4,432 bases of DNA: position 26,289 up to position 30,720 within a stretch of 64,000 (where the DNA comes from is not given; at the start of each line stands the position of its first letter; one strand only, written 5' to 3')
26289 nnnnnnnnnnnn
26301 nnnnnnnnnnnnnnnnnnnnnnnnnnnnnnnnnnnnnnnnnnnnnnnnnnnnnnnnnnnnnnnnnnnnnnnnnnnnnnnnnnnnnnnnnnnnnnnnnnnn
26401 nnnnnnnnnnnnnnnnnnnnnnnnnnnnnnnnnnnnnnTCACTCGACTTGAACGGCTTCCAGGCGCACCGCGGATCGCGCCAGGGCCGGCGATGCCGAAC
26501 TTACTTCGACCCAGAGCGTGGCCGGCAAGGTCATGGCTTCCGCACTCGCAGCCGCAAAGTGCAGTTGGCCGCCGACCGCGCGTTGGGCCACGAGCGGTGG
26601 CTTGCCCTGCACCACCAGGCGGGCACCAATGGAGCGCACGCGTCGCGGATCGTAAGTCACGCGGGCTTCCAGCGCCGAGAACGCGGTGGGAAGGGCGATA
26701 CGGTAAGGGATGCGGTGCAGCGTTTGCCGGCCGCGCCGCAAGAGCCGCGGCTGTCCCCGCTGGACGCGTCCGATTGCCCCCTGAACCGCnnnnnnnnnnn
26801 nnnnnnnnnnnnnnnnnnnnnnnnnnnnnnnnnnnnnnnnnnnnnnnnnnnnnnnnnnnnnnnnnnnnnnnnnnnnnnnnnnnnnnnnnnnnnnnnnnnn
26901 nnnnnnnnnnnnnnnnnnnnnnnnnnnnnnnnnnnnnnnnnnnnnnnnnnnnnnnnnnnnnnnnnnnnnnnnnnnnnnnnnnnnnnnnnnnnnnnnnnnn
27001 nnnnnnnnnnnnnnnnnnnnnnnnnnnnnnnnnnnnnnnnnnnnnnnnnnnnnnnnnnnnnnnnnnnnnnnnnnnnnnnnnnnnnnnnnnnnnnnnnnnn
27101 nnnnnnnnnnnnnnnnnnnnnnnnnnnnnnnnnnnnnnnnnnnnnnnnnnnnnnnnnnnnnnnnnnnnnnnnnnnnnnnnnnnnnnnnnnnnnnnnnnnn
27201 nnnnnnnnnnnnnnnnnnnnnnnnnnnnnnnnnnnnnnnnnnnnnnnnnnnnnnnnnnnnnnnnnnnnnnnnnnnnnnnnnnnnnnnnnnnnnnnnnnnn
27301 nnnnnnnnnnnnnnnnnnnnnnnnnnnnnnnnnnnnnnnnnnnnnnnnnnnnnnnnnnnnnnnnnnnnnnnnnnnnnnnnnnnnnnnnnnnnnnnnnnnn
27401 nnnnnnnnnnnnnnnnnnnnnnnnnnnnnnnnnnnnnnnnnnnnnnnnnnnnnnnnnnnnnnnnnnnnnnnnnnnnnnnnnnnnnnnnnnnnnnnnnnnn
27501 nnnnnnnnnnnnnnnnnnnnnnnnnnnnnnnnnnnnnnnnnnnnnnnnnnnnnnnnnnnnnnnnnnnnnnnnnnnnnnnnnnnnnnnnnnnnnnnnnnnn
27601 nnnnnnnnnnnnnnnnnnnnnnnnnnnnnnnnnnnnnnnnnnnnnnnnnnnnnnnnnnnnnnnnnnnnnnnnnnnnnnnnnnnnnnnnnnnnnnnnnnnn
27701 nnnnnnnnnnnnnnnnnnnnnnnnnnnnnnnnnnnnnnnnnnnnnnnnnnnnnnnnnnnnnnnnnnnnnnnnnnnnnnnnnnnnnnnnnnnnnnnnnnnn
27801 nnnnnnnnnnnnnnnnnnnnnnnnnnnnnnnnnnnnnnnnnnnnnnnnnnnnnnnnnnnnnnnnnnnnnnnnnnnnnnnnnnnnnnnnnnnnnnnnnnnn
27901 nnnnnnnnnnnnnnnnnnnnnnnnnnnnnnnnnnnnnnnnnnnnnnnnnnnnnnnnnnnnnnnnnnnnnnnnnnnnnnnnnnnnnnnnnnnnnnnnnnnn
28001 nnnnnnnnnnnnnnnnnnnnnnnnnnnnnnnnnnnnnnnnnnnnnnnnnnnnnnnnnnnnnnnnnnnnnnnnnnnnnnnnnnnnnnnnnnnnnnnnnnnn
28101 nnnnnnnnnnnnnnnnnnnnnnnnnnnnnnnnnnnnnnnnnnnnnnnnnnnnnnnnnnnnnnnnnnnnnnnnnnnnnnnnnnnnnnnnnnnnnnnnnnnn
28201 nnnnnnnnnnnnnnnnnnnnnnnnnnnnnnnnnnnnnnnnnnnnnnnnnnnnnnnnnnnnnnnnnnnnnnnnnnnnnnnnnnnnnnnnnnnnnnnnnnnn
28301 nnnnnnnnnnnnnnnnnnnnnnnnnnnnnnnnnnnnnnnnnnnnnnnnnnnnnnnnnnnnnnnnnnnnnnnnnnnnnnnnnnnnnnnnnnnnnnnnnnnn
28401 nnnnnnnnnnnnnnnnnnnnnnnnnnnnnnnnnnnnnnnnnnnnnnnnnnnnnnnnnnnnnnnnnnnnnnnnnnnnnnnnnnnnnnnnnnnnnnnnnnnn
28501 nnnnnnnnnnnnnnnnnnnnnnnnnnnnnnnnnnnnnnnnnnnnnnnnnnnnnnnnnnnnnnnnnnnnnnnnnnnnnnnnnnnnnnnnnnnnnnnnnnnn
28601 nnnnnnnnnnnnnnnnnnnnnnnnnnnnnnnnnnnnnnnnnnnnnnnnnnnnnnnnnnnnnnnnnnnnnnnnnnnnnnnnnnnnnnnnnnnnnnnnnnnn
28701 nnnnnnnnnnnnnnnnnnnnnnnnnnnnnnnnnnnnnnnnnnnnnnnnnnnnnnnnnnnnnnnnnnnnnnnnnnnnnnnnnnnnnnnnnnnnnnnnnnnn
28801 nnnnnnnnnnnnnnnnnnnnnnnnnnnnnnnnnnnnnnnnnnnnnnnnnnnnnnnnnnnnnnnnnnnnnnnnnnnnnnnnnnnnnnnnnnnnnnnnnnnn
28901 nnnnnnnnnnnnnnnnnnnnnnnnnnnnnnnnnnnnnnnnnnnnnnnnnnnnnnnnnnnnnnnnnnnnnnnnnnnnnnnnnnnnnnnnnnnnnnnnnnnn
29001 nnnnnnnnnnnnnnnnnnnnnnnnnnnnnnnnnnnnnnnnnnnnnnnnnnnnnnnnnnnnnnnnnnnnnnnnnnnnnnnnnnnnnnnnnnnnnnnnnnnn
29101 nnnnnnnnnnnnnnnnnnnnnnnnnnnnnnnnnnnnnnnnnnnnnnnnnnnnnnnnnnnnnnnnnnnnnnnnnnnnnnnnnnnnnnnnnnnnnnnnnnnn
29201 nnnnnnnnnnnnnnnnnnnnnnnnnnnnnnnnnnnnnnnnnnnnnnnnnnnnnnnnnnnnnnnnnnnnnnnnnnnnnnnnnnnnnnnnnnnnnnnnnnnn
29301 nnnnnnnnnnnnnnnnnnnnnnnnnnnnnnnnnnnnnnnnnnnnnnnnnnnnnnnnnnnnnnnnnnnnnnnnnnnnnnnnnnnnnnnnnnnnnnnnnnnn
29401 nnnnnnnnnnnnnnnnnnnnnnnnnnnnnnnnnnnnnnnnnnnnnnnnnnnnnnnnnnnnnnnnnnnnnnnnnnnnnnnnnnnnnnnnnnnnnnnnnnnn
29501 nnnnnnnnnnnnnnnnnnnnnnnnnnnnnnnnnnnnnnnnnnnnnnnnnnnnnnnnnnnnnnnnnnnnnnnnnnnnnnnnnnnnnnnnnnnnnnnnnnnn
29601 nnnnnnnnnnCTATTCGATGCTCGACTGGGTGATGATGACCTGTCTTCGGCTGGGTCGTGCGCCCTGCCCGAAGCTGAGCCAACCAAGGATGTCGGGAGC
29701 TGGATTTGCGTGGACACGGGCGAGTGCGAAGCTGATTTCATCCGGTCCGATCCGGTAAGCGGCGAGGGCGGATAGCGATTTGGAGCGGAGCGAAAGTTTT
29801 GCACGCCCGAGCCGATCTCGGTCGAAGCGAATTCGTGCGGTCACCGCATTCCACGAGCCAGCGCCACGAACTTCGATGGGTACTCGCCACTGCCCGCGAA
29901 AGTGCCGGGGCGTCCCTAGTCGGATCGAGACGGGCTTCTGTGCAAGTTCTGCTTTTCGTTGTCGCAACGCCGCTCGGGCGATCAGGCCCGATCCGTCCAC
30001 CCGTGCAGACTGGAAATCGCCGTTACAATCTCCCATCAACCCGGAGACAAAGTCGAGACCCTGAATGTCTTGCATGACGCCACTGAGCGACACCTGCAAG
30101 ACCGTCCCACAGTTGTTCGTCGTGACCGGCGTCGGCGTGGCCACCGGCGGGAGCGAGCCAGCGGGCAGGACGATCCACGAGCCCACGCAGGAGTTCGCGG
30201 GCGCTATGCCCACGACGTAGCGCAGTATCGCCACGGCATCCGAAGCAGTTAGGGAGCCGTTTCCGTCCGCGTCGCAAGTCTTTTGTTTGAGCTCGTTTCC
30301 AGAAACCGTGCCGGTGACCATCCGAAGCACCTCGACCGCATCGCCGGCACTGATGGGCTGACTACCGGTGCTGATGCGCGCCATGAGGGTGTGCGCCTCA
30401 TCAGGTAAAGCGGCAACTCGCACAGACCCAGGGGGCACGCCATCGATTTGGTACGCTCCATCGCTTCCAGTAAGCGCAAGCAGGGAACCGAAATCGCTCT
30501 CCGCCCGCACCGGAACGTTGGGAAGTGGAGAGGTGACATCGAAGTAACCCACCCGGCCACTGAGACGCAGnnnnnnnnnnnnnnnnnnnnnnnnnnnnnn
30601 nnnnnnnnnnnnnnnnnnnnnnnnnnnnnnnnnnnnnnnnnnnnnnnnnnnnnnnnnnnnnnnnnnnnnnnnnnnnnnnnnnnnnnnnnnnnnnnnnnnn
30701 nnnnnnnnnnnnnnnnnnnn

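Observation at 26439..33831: Identical C-terminal cassette (CarboxypepD_reg-like, dockerin-like, cohesin-like) appended to two unrelated catalytic heads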

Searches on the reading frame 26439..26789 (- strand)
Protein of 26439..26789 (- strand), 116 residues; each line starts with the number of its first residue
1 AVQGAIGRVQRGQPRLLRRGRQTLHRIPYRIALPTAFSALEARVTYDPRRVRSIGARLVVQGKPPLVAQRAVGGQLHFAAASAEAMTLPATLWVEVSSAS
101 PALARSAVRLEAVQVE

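Call 51: search_solved_structures(query=A4, max_evalue=10, show_alignments=2)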
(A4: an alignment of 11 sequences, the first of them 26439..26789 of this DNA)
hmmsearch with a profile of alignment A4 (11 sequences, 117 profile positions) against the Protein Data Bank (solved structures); distinct sequences matched with E-value up to 10: 3.
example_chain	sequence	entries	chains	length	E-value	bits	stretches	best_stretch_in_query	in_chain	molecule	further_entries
3l8q_A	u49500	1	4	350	0.032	17.6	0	28-57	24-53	Cellulosomal scaffoldin adaptor protein B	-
2we9_A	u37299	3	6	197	0.27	14.6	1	50-108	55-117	MOBA-RELATED PROTEIN | MOCA-RELATED PROTEIN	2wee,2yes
2xdh_A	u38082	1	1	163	1.7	12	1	26-103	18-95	COHESIN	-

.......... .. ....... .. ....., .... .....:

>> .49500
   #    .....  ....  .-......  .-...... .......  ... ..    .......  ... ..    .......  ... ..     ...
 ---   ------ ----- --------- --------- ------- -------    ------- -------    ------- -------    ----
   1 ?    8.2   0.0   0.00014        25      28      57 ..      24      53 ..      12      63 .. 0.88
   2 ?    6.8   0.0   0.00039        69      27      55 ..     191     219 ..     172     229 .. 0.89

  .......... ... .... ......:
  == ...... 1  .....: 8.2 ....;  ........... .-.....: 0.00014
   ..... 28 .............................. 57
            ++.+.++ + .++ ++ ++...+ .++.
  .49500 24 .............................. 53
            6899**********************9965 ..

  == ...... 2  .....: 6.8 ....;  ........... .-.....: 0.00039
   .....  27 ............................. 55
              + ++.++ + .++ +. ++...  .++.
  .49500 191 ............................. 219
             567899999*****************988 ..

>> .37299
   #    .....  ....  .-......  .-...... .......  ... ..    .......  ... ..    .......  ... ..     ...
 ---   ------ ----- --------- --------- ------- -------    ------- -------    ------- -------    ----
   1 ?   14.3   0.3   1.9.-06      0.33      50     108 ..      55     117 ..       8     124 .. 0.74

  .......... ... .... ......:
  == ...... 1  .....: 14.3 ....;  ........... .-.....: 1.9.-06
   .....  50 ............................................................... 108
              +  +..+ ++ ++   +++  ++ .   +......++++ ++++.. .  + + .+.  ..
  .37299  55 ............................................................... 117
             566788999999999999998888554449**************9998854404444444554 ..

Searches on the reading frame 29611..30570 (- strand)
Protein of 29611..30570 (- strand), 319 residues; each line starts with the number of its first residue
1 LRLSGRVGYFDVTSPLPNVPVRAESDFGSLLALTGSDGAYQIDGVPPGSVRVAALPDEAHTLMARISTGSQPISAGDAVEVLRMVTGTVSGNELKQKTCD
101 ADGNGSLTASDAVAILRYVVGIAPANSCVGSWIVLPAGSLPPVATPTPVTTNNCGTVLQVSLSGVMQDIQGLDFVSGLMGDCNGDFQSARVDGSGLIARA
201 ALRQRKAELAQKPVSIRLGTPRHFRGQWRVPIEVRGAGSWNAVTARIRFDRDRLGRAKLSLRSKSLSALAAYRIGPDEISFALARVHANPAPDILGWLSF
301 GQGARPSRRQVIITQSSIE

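Call 8: search_protein_families(library=pfam, proteins=[window:29611-30570:-], max_evalue=10)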
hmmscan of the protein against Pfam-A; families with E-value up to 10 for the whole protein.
window:29611-30570:- (319 aa): 3 families
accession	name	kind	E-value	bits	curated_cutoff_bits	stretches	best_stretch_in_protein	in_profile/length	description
PF13620.12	CarboxypepD_reg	-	0.00061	20.5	32.3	1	3-54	2-54/82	Carboxypeptidase regulatory-like domain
PF00404.24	Dockerin_1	-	0.0012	19.4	22.9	1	70-119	7-56/57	Dockerin type I domain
PF13405.12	EF-hand_6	-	0.11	12.8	25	1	99-117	9-27/30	EF-hand domain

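Call 74: predict_structure(alignment_id=A7)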
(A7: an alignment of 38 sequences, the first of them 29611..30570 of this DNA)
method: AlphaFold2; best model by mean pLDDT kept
length: 319 residues; sequences in the alignment: 38
mean_pLDDT: 87.6   pTM: 0.84
mean pLDDT of the five models: 87.6, 87.1, 86.9, 86.9, 85.8
residues with pLDDT >= 90: 214; 70-90: 59; 50-70: 46; < 50: 0
segments of 3 or more residues with pLDDT < 50: none
pLDDT, mean of each block of 10 residues (from residue 1): 94 84 96 94 97 78 57 92 95 91 93 95 86 89 86 75 95 93 76 55 69 89 95 93 96 94 77 96 93 95 89 94
secondary structure, 60 per line:
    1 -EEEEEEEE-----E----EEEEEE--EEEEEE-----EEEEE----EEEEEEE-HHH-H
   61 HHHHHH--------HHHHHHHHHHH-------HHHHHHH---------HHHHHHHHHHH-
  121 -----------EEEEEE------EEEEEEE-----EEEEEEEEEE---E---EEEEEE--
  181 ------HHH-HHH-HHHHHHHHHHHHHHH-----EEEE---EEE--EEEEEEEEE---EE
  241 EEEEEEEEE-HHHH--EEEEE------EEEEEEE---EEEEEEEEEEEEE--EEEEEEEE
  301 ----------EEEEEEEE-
elements in order: E2-9 E20-25 E28-33 E39-43 E48-54 H60-66 H75-85 H93-99 H109-119 E132-137 E144-150 E156-165 E173-178 H195-209 E215-218 E222-224 E227-235 E239-249 H251-254 E257-261 E268-274 E278-290 E293-300 E311-318

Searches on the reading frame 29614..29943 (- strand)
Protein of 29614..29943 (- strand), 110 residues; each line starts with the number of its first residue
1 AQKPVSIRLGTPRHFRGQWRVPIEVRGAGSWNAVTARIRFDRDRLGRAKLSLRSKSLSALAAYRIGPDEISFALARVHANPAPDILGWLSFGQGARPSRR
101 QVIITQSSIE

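Call 66: search_solved_structures(query=A6, max_evalue=10, show_alignments=3)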
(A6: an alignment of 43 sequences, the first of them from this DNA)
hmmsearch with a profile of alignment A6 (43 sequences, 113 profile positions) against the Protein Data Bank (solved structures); distinct sequences matched with E-value up to 10: 30.
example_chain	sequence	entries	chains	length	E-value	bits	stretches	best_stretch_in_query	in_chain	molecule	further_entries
2xdh_A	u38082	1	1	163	2.3e-06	30.6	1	8-102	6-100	COHESIN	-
3l8q_A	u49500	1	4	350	1.2e-05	28.3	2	15-51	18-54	Cellulosomal scaffoldin adaptor protein B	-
6kgc_A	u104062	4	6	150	0.0006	22.8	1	4-109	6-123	Probably cellulosomal scaffolding protein, secreted cellulose-binding and cohesin domain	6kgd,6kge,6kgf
6kg8_A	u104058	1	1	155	0.00066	22.7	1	4-109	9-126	Probably cellulosomal scaffolding protein, secreted cellulose-binding and cohesin domain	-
1zv9_A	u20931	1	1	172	0.033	17.3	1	15-52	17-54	Cellulosomal scaffoldin adaptor protein B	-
1qzn_A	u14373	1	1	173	0.033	17.2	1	15-52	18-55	cellulosomal scaffoldin adaptor protein B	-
3f2l_A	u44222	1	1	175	0.034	17.2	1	15-52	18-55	Cellulosomal scaffoldin adaptor protein B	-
3bwz_A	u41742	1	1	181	0.038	17.1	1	15-52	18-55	Cellulosomal scaffoldin adaptor protein B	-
4u3s_A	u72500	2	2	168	0.047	16.7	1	19-48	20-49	Cellulosomal scaffoldin adaptor protein B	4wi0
4ums_A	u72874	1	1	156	0.062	16.4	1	7-94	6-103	CELLULOSOMAL ANCHORING SCAFFOLDIN B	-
10uv_A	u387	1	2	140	0.072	16.2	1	6-107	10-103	Cohesin domain number 2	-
4u9r_A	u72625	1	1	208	0.12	15.5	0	36-62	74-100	CzcP cation efflux P1-ATPase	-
3fnk_A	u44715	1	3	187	0.13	15.3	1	18-48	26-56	Cellulosomal scaffoldin adaptor protein B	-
2jh2_A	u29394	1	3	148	0.13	15.3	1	15-110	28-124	O-GLCNACASE NAGJ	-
3ghp_A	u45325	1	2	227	0.15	15.1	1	19-48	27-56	Cellulosomal scaffoldin adaptor protein B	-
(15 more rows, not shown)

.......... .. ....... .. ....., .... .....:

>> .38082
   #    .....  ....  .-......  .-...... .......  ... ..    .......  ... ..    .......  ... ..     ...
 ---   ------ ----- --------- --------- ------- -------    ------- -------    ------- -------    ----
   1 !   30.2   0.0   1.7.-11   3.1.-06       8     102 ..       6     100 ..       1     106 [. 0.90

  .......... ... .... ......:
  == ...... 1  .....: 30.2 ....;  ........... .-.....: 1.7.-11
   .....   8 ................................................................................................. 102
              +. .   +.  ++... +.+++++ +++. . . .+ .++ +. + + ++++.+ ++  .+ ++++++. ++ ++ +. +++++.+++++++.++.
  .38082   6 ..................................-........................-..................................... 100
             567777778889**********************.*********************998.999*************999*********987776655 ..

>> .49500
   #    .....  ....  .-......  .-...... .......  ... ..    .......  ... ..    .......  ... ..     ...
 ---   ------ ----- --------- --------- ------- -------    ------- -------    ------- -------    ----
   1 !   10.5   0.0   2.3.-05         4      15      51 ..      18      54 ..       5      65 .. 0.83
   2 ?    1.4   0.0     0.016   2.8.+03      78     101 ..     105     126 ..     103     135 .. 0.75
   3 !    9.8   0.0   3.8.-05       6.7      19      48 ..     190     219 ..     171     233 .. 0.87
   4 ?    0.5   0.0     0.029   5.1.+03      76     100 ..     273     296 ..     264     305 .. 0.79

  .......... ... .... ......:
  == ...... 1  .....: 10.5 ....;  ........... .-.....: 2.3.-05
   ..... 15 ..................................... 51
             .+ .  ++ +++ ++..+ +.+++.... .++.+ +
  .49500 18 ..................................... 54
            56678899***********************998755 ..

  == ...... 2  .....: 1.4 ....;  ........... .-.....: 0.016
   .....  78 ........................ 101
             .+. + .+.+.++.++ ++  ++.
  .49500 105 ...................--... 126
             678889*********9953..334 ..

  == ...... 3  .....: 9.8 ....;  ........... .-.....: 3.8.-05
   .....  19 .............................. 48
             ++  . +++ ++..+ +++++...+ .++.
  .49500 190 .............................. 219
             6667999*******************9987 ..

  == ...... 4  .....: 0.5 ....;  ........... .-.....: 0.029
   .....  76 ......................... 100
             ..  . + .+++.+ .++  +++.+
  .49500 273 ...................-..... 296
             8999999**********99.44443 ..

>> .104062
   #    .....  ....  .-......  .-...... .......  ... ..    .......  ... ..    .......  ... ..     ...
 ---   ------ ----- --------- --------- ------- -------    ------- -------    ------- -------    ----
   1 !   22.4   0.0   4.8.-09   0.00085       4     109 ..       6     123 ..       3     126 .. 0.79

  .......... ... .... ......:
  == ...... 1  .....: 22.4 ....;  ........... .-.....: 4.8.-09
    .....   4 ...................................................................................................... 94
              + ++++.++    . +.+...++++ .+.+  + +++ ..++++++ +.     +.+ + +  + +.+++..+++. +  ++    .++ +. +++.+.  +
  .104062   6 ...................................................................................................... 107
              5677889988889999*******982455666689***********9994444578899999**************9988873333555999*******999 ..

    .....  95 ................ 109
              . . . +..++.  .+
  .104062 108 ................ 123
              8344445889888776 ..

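Call 67: search_protein_families(library=pfam, alignment_id=A6, max_evalue=1)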
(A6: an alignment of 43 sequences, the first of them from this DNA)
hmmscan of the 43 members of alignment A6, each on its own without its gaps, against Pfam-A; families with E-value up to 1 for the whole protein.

A. member 1, seq(110 aa): 0 families

B. families by the number of members that match (of 43 scanned): 12 families
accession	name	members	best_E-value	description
PF00963.24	Cohesin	25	6.7e-07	Cohesin domain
PF09299.17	Mu-transpos_C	2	0.054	Mu transposase, C-terminal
PF25800.1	FimV_N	1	0.003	FimV N-terminal domain Ig-like domain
PF11974.14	bMG3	1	0.0032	Bacterial alpha-2-macroglobulin MG3 domain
PF14472.11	DUF4429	1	0.0045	Domain of unknown function (DUF4429)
PF24813.1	DUF7709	1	0.048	Domain of unknown function (DUF7709)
PF13134.11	DUF3948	1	0.055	Protein of unknown function (DUF3948)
PF00610.27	DEP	1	0.055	Domain found in Dishevelled, Egl-10, and Pleckstrin (DEP)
PF03756.19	AfsA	1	0.09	A-factor biosynthesis hotdog domain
PF24827.1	AstE_AspA_cat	1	0.093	Succinylglutamate desuccinylase/Aspartoacylase catalytic domain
PF03634.19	TCP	1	0.18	TCP family transcription factor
PF07610.17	DUF1573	1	0.31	Protein of unknown function (DUF1573)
